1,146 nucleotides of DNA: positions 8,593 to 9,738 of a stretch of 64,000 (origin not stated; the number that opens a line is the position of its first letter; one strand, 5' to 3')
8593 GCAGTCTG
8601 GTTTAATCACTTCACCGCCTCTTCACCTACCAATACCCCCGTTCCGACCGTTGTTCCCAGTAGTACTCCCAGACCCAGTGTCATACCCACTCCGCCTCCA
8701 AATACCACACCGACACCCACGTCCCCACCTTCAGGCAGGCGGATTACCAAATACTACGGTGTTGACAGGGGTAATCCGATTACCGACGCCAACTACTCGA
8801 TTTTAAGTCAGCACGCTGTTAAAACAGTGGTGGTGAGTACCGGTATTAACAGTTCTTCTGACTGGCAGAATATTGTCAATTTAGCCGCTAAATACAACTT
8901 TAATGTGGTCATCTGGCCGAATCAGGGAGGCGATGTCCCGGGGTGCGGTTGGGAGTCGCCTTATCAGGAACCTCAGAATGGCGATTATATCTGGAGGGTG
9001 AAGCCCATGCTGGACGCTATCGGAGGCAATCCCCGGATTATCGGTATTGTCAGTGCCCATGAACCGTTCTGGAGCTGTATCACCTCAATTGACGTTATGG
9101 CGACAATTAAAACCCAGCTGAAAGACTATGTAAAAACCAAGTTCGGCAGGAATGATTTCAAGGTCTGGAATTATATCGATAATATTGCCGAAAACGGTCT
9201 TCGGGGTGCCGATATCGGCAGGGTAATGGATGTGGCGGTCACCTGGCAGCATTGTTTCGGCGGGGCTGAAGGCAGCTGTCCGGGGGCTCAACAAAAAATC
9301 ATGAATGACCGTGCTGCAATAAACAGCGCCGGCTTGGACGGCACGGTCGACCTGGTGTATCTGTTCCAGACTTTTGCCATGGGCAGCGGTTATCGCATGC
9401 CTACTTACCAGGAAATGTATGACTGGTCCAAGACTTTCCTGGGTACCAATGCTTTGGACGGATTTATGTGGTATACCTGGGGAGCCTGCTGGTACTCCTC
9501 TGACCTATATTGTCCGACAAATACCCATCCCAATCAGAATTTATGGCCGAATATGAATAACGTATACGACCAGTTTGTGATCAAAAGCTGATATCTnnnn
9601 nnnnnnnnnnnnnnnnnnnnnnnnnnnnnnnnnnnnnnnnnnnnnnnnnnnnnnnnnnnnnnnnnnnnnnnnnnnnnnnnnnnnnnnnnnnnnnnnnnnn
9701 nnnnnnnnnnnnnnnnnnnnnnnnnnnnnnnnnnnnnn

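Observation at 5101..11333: Adjacent dockerin-like and cohesin-like genes: candidate mini surface-assembly (cellulosome-type) pair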

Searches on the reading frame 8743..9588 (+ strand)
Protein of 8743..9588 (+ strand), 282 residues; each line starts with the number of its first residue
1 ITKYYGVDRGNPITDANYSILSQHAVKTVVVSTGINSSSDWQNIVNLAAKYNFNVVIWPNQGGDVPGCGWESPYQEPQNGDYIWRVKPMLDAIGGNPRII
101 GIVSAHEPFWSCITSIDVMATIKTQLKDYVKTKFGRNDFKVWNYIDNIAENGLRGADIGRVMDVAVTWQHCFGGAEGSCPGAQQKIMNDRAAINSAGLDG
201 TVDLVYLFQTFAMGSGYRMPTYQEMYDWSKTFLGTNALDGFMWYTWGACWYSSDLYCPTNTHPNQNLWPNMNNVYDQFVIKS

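Call 5: search_protein_families(library=pfam, proteins=[window:8743-9588:+], max_evalue=10)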
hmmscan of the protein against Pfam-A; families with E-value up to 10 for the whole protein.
window:8743-9588:+ (282 aa): 1 family
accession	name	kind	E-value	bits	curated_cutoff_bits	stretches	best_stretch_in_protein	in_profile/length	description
PF01113.26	DapB_N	-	0.24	11.9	25.6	1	14-60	80-123/124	Dihydrodipicolinate reductase, N-terminus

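Call 64: search_solved_structures(query=window:8743-9588:+, max_evalue=10, show_alignments=1)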
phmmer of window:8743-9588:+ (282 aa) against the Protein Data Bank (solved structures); distinct sequences matched with E-value up to 10: 1.
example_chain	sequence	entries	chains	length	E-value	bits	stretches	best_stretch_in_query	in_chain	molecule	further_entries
3g0o_A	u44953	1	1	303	0.21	14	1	28-97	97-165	3-hydroxyisobutyrate dehydrogenase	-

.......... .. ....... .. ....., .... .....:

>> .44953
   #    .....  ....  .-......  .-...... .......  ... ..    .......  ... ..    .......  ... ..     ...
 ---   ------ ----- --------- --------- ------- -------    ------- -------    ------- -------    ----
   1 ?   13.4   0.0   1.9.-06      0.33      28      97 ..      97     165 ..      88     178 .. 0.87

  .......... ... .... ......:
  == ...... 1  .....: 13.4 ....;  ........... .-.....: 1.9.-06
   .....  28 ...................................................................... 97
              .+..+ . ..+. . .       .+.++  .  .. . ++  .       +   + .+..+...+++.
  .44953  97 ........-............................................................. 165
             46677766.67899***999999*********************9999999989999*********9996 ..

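Call 65: find_homologous_proteins(query=window:8743-9588:+, max_evalue=0.001)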
Query window:8743-9588:+ (282 aa): 30 proteins with E <= 0.001 among 477 candidates.
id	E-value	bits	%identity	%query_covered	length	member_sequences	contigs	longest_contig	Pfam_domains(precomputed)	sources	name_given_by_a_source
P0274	1.7e-133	463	67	99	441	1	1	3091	-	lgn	-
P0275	1.9e-132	459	70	98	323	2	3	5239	-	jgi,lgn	jgi:hypothetical protein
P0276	1.1e-128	447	69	98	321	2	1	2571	-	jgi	jgi:hypothetical protein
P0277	3.0e-127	442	69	98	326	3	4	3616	-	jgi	jgi:hypothetical protein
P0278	7.8e-113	395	61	100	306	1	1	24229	-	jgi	jgi:hypothetical protein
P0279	1.6e-101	358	59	98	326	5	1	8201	-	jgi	jgi:hypothetical protein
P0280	8.7e-98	345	58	98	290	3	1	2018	-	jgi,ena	jgi:hypothetical protein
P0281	2.0e-97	344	58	99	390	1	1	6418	PF00404.25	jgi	jgi:hypothetical protein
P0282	2.6e-93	331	53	98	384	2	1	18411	PF00404.25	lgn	-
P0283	1.1e-85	306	51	98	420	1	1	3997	PF00404.25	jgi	jgi:hypothetical protein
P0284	5.9e-85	303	53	98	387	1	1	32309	-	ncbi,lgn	-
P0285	3.0e-83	298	63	72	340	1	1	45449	-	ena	-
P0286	5.4e-78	280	50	99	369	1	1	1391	-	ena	-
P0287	9.9e-78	280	66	63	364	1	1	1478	-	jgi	jgi:hypothetical protein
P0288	1.2e-77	279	50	98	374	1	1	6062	PF00404.25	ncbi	-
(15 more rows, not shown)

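Call 68: search_solved_structures(query=A5, max_evalue=10, show_alignments=2)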
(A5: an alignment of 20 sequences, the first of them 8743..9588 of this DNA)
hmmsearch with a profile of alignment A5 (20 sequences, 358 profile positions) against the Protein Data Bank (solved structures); distinct sequences matched with E-value up to 10: 1.
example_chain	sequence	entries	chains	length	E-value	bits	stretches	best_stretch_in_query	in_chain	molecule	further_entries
3gxg_A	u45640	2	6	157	0.32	13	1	36-92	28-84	Putative phosphatase (DUF442)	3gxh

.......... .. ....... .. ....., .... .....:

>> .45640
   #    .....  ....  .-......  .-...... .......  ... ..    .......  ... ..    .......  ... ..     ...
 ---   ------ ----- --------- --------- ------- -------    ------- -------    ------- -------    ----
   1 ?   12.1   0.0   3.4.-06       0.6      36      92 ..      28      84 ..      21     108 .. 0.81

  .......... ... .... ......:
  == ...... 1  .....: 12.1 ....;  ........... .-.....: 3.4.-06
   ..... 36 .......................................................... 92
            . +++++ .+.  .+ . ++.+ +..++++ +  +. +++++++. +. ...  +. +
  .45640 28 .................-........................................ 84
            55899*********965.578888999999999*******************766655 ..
